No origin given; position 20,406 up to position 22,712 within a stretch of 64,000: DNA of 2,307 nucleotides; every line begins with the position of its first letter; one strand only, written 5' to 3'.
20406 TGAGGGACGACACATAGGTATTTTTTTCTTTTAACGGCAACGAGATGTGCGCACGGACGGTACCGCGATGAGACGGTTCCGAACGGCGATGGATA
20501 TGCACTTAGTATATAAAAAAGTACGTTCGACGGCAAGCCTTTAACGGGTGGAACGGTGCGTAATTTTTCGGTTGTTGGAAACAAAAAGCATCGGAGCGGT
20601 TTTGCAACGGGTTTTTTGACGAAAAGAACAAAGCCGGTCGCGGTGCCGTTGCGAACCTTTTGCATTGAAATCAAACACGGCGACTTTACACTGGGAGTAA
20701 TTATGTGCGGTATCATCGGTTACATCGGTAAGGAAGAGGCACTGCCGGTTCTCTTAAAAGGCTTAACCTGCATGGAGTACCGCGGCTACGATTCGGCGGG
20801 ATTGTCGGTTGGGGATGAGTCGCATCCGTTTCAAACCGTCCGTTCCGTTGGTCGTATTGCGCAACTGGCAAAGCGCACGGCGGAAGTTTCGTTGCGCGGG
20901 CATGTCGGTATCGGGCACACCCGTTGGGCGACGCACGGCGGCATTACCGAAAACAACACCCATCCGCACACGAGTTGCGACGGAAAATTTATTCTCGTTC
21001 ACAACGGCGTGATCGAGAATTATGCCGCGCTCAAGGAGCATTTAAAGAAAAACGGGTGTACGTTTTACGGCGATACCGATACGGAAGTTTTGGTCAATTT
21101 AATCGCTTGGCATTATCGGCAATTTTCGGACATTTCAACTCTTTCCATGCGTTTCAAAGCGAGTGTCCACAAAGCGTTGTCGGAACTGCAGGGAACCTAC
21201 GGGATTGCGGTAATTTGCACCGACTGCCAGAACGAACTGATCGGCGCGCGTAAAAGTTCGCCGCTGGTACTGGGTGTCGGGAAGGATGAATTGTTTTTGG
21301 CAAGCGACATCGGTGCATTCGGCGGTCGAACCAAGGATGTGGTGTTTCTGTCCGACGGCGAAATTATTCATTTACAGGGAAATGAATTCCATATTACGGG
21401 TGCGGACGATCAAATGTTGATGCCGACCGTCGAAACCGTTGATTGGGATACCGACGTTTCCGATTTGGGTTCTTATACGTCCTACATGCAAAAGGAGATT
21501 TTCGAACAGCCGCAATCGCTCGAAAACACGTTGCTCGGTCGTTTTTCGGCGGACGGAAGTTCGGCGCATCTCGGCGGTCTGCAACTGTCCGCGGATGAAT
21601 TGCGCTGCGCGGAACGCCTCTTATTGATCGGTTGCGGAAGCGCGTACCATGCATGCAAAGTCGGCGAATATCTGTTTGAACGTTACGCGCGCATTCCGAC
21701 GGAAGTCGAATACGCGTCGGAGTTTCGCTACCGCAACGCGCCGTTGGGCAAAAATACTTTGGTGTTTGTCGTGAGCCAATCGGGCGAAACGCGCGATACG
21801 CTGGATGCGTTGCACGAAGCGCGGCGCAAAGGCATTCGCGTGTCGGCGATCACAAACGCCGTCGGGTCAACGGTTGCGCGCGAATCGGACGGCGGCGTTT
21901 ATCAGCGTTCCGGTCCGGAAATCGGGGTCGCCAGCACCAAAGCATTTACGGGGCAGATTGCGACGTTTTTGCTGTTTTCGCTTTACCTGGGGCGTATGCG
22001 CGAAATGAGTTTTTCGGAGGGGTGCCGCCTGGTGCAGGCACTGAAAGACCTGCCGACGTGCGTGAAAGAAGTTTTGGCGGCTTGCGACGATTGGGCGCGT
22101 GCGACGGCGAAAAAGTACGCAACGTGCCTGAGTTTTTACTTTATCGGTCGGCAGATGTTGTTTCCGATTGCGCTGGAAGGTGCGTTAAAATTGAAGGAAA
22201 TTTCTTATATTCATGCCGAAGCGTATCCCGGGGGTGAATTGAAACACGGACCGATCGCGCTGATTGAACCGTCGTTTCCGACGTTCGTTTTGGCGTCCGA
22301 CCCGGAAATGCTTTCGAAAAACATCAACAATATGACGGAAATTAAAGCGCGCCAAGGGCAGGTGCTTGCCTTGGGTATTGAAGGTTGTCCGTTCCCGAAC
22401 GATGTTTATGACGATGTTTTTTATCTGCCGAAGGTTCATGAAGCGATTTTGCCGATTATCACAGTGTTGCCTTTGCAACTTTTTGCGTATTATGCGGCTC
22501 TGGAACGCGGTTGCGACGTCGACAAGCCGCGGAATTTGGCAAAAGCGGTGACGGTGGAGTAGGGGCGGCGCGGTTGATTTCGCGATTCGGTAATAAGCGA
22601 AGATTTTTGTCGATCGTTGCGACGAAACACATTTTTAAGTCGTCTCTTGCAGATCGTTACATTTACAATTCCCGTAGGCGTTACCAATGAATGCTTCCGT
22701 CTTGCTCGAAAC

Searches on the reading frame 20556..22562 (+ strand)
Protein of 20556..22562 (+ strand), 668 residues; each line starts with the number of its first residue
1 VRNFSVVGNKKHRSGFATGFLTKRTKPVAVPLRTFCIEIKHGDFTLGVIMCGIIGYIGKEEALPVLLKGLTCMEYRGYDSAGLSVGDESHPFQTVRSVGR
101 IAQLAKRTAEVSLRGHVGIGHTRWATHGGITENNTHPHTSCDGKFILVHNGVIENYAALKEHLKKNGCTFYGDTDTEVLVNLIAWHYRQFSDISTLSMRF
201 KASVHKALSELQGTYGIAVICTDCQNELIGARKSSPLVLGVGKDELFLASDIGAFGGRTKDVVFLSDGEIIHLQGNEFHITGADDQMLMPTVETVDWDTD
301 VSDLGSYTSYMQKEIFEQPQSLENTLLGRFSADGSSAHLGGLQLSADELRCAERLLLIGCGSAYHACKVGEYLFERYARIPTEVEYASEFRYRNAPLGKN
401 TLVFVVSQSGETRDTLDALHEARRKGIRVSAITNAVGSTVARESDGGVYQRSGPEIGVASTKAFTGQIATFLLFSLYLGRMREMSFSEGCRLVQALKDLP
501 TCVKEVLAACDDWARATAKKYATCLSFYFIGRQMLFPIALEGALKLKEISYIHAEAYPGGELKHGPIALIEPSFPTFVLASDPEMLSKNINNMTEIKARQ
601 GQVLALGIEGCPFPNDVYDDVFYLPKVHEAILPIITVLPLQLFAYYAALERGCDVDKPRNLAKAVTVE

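Call 96: search_protein_families(library=pfam, proteins=[window:20556-22562:+], max_evalue=0.00001)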
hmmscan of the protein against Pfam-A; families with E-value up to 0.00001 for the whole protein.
window:20556-22562:+ (668 aa): 4 families
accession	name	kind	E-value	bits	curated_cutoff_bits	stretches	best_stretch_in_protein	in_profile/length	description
PF01380.27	SIS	-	7.2e-48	162.2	25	2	348-474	1-128/131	SIS domain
PF13522.11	GATase_6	-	7e-18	65.3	27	1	109-250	4-129/130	Glutamine amidotransferase domain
PF13537.11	GATase_7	-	9.7e-13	48.7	25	1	131-255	9-121/123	Glutamine amidotransferase domain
PF13230.11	GATase_4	-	7.8e-07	28.7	23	1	107-210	63-165/272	Glutamine amidotransferases class-II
